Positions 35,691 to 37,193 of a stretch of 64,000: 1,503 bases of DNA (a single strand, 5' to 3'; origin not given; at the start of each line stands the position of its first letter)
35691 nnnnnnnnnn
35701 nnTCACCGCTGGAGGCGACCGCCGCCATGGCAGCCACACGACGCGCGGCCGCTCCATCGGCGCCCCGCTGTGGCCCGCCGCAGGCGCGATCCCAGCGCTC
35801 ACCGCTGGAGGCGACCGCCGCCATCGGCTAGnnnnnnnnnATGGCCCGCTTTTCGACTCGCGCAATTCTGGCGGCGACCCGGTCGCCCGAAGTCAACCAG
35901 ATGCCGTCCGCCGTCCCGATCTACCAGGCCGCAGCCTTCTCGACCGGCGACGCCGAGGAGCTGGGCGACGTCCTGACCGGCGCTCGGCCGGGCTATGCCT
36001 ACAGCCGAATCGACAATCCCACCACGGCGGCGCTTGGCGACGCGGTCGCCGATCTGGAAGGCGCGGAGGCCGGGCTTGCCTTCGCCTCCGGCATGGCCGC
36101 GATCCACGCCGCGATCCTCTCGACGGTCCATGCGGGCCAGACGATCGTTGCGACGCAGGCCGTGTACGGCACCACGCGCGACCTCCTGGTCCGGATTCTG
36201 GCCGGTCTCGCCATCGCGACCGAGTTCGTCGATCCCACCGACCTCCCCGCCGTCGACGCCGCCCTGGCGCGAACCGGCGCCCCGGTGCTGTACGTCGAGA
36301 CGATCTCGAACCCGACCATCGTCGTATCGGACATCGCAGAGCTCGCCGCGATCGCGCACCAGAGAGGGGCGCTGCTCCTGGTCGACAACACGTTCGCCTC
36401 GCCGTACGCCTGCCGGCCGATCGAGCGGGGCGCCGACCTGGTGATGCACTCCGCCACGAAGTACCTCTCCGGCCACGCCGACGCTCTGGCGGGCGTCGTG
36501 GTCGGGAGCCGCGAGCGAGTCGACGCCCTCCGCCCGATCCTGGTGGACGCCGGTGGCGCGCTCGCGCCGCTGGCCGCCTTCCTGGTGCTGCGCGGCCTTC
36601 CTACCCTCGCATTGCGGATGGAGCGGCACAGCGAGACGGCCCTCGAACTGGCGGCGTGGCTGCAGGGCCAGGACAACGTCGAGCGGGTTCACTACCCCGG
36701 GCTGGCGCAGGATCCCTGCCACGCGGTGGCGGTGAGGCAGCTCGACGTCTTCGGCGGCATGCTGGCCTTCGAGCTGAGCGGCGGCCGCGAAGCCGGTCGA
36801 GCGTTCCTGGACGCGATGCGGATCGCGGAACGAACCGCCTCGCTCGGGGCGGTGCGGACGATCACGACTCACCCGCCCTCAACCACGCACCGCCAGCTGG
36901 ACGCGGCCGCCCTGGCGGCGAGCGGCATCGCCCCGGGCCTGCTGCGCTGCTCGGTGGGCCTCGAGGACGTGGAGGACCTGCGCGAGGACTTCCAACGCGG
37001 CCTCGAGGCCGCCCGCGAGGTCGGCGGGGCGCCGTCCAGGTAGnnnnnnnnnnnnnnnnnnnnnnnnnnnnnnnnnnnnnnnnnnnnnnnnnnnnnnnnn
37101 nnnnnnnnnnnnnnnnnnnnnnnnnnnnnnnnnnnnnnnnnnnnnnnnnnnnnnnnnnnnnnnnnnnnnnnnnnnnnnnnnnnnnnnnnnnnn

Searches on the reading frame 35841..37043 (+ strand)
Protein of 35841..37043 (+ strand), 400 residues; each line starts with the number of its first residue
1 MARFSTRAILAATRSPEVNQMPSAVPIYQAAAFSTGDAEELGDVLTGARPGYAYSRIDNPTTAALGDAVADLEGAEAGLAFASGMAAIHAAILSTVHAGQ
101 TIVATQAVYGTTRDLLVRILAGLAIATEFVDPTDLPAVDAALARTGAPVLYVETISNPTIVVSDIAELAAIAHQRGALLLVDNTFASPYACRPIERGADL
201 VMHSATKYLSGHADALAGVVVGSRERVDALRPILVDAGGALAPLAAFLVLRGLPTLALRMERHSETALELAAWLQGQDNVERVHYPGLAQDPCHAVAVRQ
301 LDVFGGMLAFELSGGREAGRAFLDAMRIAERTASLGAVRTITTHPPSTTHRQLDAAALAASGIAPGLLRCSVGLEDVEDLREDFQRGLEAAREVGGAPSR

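Call 19: find_encoding_contigs(protein=window:35841-37043:+, flank=5000, max_places=8)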
Protein window:35841-37043:+ (400 aa): 2 contigs read that carry it; 2 places shown.
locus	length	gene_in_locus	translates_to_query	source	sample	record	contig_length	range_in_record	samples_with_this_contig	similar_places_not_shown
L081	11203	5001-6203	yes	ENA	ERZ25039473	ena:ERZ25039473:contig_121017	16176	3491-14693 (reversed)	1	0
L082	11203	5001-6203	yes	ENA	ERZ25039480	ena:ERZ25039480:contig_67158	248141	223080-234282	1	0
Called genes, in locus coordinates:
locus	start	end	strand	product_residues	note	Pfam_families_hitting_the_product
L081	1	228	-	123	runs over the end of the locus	PF28474:DUF8412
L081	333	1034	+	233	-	PF00232:Glyco_hydro_1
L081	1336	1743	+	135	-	PF00232:Glyco_hydro_1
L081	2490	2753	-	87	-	-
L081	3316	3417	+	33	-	-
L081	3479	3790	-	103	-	PF08544:GHMP_kinases_C (weak)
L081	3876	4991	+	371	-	-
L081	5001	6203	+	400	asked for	PF01053:Cys_Met_Meta_PP, PF00155:Aminotran_1_2 (weak)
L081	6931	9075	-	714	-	PF12437:GSIII_N, PF00120:Gln-synt_C, PF18318:Gln-synt_C-ter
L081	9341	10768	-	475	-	-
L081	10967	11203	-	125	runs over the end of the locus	PF04542:Sigma70_r2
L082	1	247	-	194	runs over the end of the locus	PF28474:DUF8412, PF13376:OmdA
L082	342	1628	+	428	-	PF00232:Glyco_hydro_1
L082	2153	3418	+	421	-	PF00266:Aminotran_5, PF01053:Cys_Met_Meta_PP (weak)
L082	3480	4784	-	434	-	PF10509:GalKase_gal_bdg, PF00288:GHMP_kinases_N, PF08544:GHMP_kinases_C (weak)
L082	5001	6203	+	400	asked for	PF01053:Cys_Met_Meta_PP, PF00155:Aminotran_1_2 (weak)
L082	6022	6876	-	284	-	-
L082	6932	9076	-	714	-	PF12437:GSIII_N, PF00120:Gln-synt_C, PF18318:Gln-synt_C-ter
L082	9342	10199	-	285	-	-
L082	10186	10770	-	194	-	-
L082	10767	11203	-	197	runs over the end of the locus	PF04542:Sigma70_r2, PF08281:Sigma70_r4_2, PF04545:Sigma70_r4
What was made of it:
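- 35841..37043 (+): Cys/Met-metabolism PLP enzyme gene (left convergent neighbour; context). An identical protein is encoded on the conspecific contigs L081/L082 (call 19).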

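Call 28: find_homologous_proteins(query=window:35841-37040:+, max_evalue=1e-100)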
Query window:35841-37040:+ (400 aa): 2948 proteins with E <= 1e-100 among 8000 candidates; the best 120 are listed.
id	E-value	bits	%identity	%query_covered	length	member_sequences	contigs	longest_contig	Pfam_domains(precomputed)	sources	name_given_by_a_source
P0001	1.1e-248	843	100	100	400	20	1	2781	PF00155.28,PF01053.27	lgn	-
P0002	2.3e-217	740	89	98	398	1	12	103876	PF01053.27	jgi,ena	jgi:cystathionine beta-lyase/cystathionine gamma-synthase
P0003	7.9e-217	738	89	97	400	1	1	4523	PF00155.28,PF01053.27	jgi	jgi:methionine-gamma-lyase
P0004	1.1e-216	737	87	100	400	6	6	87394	PF01053.27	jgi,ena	jgi:cystathionine beta-lyase/cystathionine gamma-synthase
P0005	1.3e-216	737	90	97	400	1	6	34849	PF00155.28,PF01053.27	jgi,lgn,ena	jgi:cystathionine beta-lyase/cystathionine gamma-synthase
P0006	1.4e-216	737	89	98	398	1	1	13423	PF01053.27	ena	-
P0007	2.0e-216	736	89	97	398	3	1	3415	PF01053.27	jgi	jgi:cystathionine beta-lyase/cystathionine gamma-synthase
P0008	2.0e-216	736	89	96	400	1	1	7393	PF01053.27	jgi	jgi:methionine-gamma-lyase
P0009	6.6e-216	735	87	100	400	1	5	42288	PF01053.27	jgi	jgi:cystathionine beta-lyase/cystathionine gamma-synthase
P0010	6.9e-216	735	88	100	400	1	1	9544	PF01053.27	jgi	jgi:methionine-gamma-lyase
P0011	7.4e-216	735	89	98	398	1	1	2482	PF01053.27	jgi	jgi:cystathionine beta-lyase/cystathionine gamma-synthase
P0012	1.4e-215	734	88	97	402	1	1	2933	PF01053.27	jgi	jgi:methionine-gamma-lyase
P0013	1.4e-215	734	89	98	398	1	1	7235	PF01053.27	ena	-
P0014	1.6e-215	733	88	98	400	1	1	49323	PF01053.27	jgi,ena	-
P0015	1.9e-215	733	88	96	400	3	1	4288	PF01053.27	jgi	jgi:cystathionine beta-lyase/cystathionine gamma-synthase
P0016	3.5e-215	732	88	98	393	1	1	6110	PF01053.27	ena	-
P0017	4.1e-215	732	89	96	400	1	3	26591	PF01053.27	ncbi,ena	ncbi:MAG: aminotransferase class I/II-fold pyridoxal phosphate-dependent enzyme [Candidatus Limnocyl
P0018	8.9e-215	731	88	99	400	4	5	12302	PF01053.27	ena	-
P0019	1.0e-214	731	89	96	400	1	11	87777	PF01053.27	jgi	jgi:methionine-gamma-lyase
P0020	1.9e-214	730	88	99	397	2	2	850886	PF01053.27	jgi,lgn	jgi:cystathionine beta-lyase/cystathionine gamma-synthase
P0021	3.7e-214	729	89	96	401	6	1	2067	PF00155.28,PF01053.27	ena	-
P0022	4.6e-214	729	89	98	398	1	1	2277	PF01053.27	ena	-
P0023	9.9e-214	728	88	98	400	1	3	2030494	PF01053.27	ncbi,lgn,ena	-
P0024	1.0e-213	727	89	98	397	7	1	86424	PF01053.27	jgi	jgi:cystathionine beta-lyase/cystathionine gamma-synthase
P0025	1.7e-213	727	88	98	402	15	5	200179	PF00155.28,PF01053.27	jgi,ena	jgi:cystathionine beta-lyase/cystathionine gamma-synthase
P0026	1.9e-213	727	88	99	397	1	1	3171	PF01053.27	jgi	jgi:cystathionine beta-lyase/cystathionine gamma-synthase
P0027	2.3e-213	726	86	100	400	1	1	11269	PF00266.26,PF01053.27,PF01041.24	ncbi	ncbi:MAG: trans-sulfuration enzyme family protein [Candidatus Limnocylindrales bacterium]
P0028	4.9e-213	725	89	98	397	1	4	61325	PF00155.28,PF01053.27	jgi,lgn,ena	jgi:cystathionine beta-lyase/cystathionine gamma-synthase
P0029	7.4e-213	725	88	97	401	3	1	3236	PF00155.28,PF01212.28,PF01053.27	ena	-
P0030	1.2e-212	724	87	99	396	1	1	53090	PF01053.27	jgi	jgi:O-succinylhomoserine sulfhydrylase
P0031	3.0e-212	723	89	97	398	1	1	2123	PF00155.28,PF01053.27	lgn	-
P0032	9.8e-212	721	88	97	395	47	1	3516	PF00155.28,PF01212.28,PF01053.27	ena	-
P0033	2.0e-211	720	86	99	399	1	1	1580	PF01053.27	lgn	-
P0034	2.2e-211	720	88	97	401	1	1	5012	PF00155.28,PF00266.26,PF01212.28,PF01053.27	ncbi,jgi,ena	ncbi:MAG: aminotransferase class V-fold PLP-dependent enzyme [Candidatus Limnocylindrales bacterium]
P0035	2.3e-211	720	86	99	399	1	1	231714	PF01053.27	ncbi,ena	-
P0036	3.4e-211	719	87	97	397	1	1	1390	PF00155.28,PF01212.28,PF01053.27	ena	-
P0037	3.5e-211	719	88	98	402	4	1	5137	PF01053.27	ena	-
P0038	3.5e-211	719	87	97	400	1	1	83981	PF00155.28,PF01053.27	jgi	jgi:cystathionine beta-lyase/cystathionine gamma-synthase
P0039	3.9e-211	719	88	97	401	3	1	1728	PF01053.27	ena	-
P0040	4.3e-211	719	87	98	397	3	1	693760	PF01053.27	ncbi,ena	-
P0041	4.9e-211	719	86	97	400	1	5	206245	PF00266.26,PF01053.27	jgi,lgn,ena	jgi:cystathionine beta-lyase/cystathionine gamma-synthase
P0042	6.8e-211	718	88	98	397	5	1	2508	PF00266.26,PF01053.27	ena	-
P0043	7.1e-211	718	85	100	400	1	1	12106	PF01053.27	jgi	jgi:cystathionine beta-lyase/cystathionine gamma-synthase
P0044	8.7e-211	718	86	100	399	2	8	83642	PF01053.27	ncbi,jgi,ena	jgi:cystathionine gamma-synthase/O-acetylhomoserine (thiol)-lyase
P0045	1.0e-210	718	87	97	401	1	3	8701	PF00155.28,PF00266.26,PF01212.28,PF01053.27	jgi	jgi:cystathionine beta-lyase/cystathionine gamma-synthase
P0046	1.1e-210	718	87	97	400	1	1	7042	PF00155.28,PF01053.27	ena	-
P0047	1.4e-210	717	87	97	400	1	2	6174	PF00155.28,PF01053.27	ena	-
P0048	1.4e-210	717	86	97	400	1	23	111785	PF00266.26,PF01053.27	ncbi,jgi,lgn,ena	ncbi:MAG: aminotransferase class I/II-fold pyridoxal phosphate-dependent enzyme [Candidatus Limnocyl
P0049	1.8e-210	717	87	97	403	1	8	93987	PF01053.27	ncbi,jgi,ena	jgi:cystathionine beta-lyase/cystathionine gamma-synthase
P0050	2.1e-210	717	86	99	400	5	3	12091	PF00155.28,PF01053.27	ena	-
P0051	2.4e-210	716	86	97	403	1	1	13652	PF01053.27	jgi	jgi:methionine-gamma-lyase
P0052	2.6e-210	716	85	99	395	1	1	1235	PF00155.28,PF01212.28,PF01053.27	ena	-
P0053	3.1e-210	716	85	99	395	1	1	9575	PF00155.28,PF01212.28,PF01053.27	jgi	jgi:cystathionine beta-lyase/cystathionine gamma-synthase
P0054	8.8e-210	715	87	97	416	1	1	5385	PF00155.28,PF00266.26,PF01053.27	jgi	jgi:methionine-gamma-lyase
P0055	1.0e-209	714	86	97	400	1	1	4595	PF00266.26,PF01053.27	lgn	-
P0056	1.2e-209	714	88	98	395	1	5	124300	PF01053.27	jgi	jgi:cystathionine gamma-synthase/O-acetylhomoserine (thiol)-lyase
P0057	1.4e-209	714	86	98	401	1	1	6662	PF01053.27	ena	-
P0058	1.5e-209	714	86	98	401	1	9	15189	PF01053.27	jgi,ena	-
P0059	1.6e-209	714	86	97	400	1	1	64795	PF00266.26,PF01053.27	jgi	-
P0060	1.8e-209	714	86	98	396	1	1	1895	PF01053.27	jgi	-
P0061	1.8e-209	714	85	97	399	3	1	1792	PF00155.28,PF01212.28,PF01053.27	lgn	-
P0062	2.5e-209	713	86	98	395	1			PF00155.28,PF01212.28,PF01053.27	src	-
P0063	2.7e-209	713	85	98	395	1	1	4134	PF00155.28,PF01053.27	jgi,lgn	jgi:cystathionine beta-lyase/cystathionine gamma-synthase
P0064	3.1e-209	713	85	100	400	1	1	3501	PF01212.28,PF01053.27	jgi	jgi:cystathionine beta-lyase/cystathionine gamma-synthase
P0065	5.6e-209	712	87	97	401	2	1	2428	PF00155.28,PF01053.27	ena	-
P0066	6.3e-209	712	85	99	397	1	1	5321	PF01053.27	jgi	jgi:cystathionine beta-lyase/cystathionine gamma-synthase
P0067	8.7e-209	711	86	98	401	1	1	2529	PF01053.27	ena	-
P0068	1.1e-208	711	87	98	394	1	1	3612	PF00155.28,PF06838.18,PF01053.27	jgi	jgi:cystathionine beta-lyase/cystathionine gamma-synthase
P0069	1.8e-208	710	86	98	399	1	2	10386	PF01053.27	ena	-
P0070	1.8e-208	710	84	99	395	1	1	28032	PF00155.28,PF01212.28,PF01053.27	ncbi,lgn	ncbi:MAG TPA: aminotransferase class I/II-fold pyridoxal phosphate-dependent enzyme [Candidatus Limn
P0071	3.9e-208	709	87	97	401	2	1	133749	PF01053.27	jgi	jgi:cystathionine beta-lyase/cystathionine gamma-synthase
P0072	4.5e-208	709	85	97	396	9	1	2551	PF00155.28,PF01053.27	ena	-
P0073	4.6e-208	709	85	97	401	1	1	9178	PF01053.27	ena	-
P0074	4.8e-208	709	86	97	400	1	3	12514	PF01212.28,PF01053.27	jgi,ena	jgi:cystathionine beta-lyase/cystathionine gamma-synthase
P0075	5.0e-208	709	85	98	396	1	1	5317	PF01053.27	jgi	jgi:cystathionine beta-lyase/cystathionine gamma-synthase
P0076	6.1e-208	708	86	96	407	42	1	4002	PF01053.27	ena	-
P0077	8.0e-208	708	85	98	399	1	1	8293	PF01053.27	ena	-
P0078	9.2e-208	708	85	97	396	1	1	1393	PF00155.28,PF01053.27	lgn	-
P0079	1.2e-207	708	86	97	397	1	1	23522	PF00155.28,PF01053.27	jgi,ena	-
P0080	1.2e-207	708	85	98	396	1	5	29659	PF01053.27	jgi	jgi:cystathionine beta-lyase/cystathionine gamma-synthase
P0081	1.4e-207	707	86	97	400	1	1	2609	PF01212.28,PF01053.27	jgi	jgi:cystathionine beta-lyase/cystathionine gamma-synthase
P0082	1.5e-207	707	85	98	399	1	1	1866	PF01212.28,PF01053.27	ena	-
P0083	1.6e-207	707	85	97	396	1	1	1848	PF00155.28,PF01053.27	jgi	jgi:cystathionine beta-lyase/cystathionine gamma-synthase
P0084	1.6e-207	707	85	97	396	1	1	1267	PF00155.28,PF01053.27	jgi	jgi:cystathionine beta-lyase/cystathionine gamma-synthase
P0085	1.7e-207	707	86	97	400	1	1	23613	PF01212.28,PF01053.27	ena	-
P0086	1.7e-207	707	86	97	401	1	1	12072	PF00155.28,PF01053.27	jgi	jgi:cystathionine beta-lyase/cystathionine gamma-synthase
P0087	2.2e-207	707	85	97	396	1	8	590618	PF01053.27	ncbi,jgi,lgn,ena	jgi:cystathionine beta-lyase/cystathionine gamma-synthase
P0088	2.2e-207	707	85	98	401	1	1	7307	PF01053.27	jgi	jgi:methionine-gamma-lyase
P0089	2.4e-207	707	84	100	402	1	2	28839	PF01053.27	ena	-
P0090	2.4e-207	707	86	97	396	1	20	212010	PF01212.28,PF01053.27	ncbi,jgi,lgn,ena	jgi:cystathionine beta-lyase/cystathionine gamma-synthase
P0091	2.5e-207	706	84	99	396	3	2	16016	PF00155.28,PF01212.28,PF01053.27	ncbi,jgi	jgi:cystathionine beta-lyase/cystathionine gamma-synthase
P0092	2.5e-207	706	86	97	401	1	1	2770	PF00155.28,PF01212.28,PF01053.27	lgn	-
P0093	2.7e-207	706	86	97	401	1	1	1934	PF00155.28,PF01053.27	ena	-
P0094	2.9e-207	706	87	98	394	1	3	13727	PF00155.28,PF06838.18,PF01053.27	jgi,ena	jgi:cystathionine beta-lyase/cystathionine gamma-synthase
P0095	2.9e-207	706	85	98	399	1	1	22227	PF01053.27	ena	-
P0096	3.1e-207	706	85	98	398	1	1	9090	PF00155.28,PF01053.27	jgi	jgi:cystathionine beta-lyase/cystathionine gamma-synthase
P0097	3.7e-207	706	85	99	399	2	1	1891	PF01053.27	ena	-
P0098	3.8e-207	706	84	98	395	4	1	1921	PF01053.27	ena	-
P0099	4.1e-207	706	84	99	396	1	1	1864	PF00155.28,PF01212.28,PF01053.27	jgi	jgi:methionine-gamma-lyase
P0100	4.6e-207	706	86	97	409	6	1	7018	PF00155.28,PF00266.26,PF01212.28,PF06838.18,PF01053.27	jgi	jgi:cystathionine beta-lyase/cystathionine gamma-synthase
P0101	4.8e-207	706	84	100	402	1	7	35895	PF01053.27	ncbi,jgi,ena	-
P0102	5.3e-207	705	83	99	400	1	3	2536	PF01053.27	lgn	-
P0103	6.0e-207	705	85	97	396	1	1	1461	PF00155.28,PF01053.27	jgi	jgi:cystathionine beta-lyase/cystathionine gamma-synthase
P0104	8.5e-207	705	85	99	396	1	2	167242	PF00155.28,PF01212.28,PF01053.27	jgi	jgi:cystathionine beta-lyase/cystathionine gamma-synthase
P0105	9.4e-207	705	85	98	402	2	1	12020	PF01053.27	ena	-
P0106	1.1e-206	704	86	97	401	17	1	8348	PF00155.28,PF01053.27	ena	-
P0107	1.6e-206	704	85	98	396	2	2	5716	PF00155.28,PF01053.27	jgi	jgi:cystathionine beta-lyase/cystathionine gamma-synthase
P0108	1.6e-206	704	85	97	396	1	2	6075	PF00155.28,PF01053.27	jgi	jgi:cystathionine beta-lyase/cystathionine gamma-synthase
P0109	1.8e-206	704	85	96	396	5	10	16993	PF00155.28,PF01053.27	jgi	jgi:cystathionine beta-lyase/cystathionine gamma-synthase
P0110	1.9e-206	704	85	97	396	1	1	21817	PF00155.28,PF01053.27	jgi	jgi:cystathionine beta-lyase/cystathionine gamma-synthase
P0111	2.0e-206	704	84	97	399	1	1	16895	PF00155.28,PF01053.27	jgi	jgi:methionine-gamma-lyase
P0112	2.3e-206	703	86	97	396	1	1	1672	PF01053.27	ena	-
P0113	2.9e-206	703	84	99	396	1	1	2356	PF00155.28,PF01212.28,PF01053.27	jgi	jgi:cystathionine gamma-synthase/O-acetylhomoserine (thiol)-lyase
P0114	3.0e-206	703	84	99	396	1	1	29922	PF00155.28,PF01212.28,PF01053.27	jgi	jgi:cystathionine gamma-synthase/O-acetylhomoserine (thiol)-lyase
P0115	3.9e-206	703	86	97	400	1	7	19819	PF01212.28,PF01053.27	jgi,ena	jgi:cystathionine beta-lyase/cystathionine gamma-synthase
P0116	5.7e-206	702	86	97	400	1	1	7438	PF01212.28,PF01053.27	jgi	jgi:cystathionine beta-lyase/cystathionine gamma-synthase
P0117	6.4e-206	702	85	97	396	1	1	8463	PF01053.27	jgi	jgi:cystathionine beta-lyase/cystathionine gamma-synthase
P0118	7.1e-206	702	84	98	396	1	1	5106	PF00155.28,PF01053.27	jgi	jgi:methionine-gamma-lyase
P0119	7.5e-206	702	85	97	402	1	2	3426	PF01053.27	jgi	jgi:methionine-gamma-lyase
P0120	9.2e-206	701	87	95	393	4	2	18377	PF00155.28,PF01053.27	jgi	jgi:cystathionine beta-lyase/cystathionine gamma-synthase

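Call 29: find_related_loci(query=window:35841-37040:+, collection=metagenome_contigs, flank=3000)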
Query window:35841-37040:+ (400 aa) in metagenome_contigs; peptide patterns used: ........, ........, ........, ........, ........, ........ (x = any residue, [..] = any of these).
600 stretches matched a pattern (row limit reached: there are more); 596 encode a relative of the query (tblastn E <= 1e-3); the best 80 are kept; 80 distinct loci.
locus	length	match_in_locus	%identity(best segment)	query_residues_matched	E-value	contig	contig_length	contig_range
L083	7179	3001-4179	81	1-393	0e+0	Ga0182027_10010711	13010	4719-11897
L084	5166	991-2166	86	1-392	0e+0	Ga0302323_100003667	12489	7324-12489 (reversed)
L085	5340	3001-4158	61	4-389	8e-147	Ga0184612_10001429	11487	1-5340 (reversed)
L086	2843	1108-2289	60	4-384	2e-151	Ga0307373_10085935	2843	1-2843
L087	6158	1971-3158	60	4-399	3e-137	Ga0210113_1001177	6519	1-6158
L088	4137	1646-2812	60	4-392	3e-136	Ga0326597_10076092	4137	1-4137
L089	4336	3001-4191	58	4-398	8e-132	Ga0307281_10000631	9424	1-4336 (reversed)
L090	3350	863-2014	59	4-389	3e-129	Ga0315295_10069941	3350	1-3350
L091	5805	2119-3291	59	4-392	1e-120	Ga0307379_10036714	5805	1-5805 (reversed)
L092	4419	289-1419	53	1-376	7e-115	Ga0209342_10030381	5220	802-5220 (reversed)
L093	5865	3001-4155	54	1-384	1e-111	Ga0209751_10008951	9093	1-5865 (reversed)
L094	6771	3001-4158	48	4-391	1e-107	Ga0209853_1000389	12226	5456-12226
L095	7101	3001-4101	44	25-391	1e-100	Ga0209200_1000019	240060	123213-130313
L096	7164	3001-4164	43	4-389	2e-97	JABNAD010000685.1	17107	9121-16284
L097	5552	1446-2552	44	25-393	5e-97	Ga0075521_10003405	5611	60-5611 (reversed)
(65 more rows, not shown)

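Call 33: find_encoding_contigs(protein=P0005, flank=2500, max_places=3)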
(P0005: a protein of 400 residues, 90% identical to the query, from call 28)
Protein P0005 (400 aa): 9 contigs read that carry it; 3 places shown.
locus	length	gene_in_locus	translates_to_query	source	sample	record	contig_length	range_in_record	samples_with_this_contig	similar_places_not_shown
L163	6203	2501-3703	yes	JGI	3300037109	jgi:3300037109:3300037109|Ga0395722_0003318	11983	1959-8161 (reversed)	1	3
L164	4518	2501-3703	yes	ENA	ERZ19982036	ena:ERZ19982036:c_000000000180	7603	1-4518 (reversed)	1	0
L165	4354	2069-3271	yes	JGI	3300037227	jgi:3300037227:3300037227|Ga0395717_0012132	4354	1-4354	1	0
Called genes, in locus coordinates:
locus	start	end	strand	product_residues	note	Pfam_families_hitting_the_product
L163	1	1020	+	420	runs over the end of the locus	PF00266:Aminotran_5, PF01041:DegT_DnrJ_EryC1 (weak), PF01053:Cys_Met_Meta_PP (weak)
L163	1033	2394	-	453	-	PF10509:GalKase_gal_bdg, PF00288:GHMP_kinases_N, PF08544:GHMP_kinases_C (weak)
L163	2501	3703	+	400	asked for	PF01053:Cys_Met_Meta_PP, PF00155:Aminotran_1_2 (weak)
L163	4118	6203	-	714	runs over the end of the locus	PF12437:GSIII_N, PF00120:Gln-synt_C, PF18318:Gln-synt_C-ter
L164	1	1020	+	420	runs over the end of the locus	PF00266:Aminotran_5, PF01041:DegT_DnrJ_EryC1 (weak), PF01053:Cys_Met_Meta_PP (weak)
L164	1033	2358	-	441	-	PF10509:GalKase_gal_bdg, PF00288:GHMP_kinases_N, PF08544:GHMP_kinases_C (weak)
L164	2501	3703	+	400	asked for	PF01053:Cys_Met_Meta_PP, PF00155:Aminotran_1_2 (weak)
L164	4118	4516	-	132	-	?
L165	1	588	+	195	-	?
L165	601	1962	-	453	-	PF10509:GalKase_gal_bdg, PF00288:GHMP_kinases_N, PF08544:GHMP_kinases_C (weak)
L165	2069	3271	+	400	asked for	PF01053:Cys_Met_Meta_PP, PF00155:Aminotran_1_2 (weak)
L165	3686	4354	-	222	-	?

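Call 34: find_encoding_contigs(protein=P0002, flank=2500, max_places=3)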
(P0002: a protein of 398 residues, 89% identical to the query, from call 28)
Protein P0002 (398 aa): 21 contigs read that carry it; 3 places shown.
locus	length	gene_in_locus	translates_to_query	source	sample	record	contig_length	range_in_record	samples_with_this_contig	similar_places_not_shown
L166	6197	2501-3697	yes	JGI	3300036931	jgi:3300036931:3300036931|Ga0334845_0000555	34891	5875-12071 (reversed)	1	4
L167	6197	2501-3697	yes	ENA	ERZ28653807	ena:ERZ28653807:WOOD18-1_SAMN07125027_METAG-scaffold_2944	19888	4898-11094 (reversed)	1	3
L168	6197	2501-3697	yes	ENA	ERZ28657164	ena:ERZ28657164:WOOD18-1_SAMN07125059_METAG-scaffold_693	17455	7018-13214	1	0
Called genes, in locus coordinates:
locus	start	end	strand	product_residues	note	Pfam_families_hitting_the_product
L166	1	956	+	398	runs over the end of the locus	PF00266:Aminotran_5, PF01053:Cys_Met_Meta_PP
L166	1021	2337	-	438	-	PF10509:GalKase_gal_bdg, PF00288:GHMP_kinases_N, PF08544:GHMP_kinases_C (weak)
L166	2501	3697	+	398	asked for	PF01053:Cys_Met_Meta_PP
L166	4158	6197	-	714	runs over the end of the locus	PF12437:GSIII_N, PF00120:Gln-synt_C, PF18318:Gln-synt_C-ter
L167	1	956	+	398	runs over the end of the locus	PF00266:Aminotran_5, PF01053:Cys_Met_Meta_PP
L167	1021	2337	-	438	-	PF10509:GalKase_gal_bdg, PF00288:GHMP_kinases_N, PF08544:GHMP_kinases_C (weak)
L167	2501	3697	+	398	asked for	PF01053:Cys_Met_Meta_PP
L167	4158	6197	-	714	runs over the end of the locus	PF12437:GSIII_N, PF00120:Gln-synt_C, PF18318:Gln-synt_C-ter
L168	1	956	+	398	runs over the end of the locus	PF00266:Aminotran_5, PF01053:Cys_Met_Meta_PP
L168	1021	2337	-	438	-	PF10509:GalKase_gal_bdg, PF00288:GHMP_kinases_N, PF08544:GHMP_kinases_C (weak)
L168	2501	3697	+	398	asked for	PF01053:Cys_Met_Meta_PP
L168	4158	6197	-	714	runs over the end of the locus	PF12437:GSIII_N, PF00120:Gln-synt_C, PF18318:Gln-synt_C-ter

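Call 35: find_encoding_contigs(protein=P0004, flank=2500, max_places=3)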
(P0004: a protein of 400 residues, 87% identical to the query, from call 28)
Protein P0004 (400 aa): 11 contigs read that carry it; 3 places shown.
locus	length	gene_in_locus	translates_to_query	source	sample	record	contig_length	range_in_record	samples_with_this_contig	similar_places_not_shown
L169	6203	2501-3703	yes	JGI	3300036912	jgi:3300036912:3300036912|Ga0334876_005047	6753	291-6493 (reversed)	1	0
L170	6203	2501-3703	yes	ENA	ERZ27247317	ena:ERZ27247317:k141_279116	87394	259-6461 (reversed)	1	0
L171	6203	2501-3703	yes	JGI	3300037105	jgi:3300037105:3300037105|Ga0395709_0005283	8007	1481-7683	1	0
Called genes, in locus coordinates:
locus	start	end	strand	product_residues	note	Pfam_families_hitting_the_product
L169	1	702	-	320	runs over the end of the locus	?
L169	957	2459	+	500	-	PF00990:GGDEF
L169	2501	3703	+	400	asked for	PF01053:Cys_Met_Meta_PP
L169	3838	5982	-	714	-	PF12437:GSIII_N, PF00120:Gln-synt_C, PF18318:Gln-synt_C-ter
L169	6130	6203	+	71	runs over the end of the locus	-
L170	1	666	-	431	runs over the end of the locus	PF10509:GalKase_gal_bdg, PF00288:GHMP_kinases_N, PF08544:GHMP_kinases_C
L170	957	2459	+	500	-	PF00990:GGDEF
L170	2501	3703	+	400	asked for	PF01053:Cys_Met_Meta_PP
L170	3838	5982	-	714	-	PF12437:GSIII_N, PF00120:Gln-synt_C, PF18318:Gln-synt_C-ter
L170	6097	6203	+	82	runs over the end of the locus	-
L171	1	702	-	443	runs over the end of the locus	PF10509:GalKase_gal_bdg, PF00288:GHMP_kinases_N, PF08544:GHMP_kinases_C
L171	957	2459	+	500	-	PF00990:GGDEF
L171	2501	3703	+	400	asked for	PF01053:Cys_Met_Meta_PP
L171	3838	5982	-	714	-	PF12437:GSIII_N, PF00120:Gln-synt_C, PF18318:Gln-synt_C-ter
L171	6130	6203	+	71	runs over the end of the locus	-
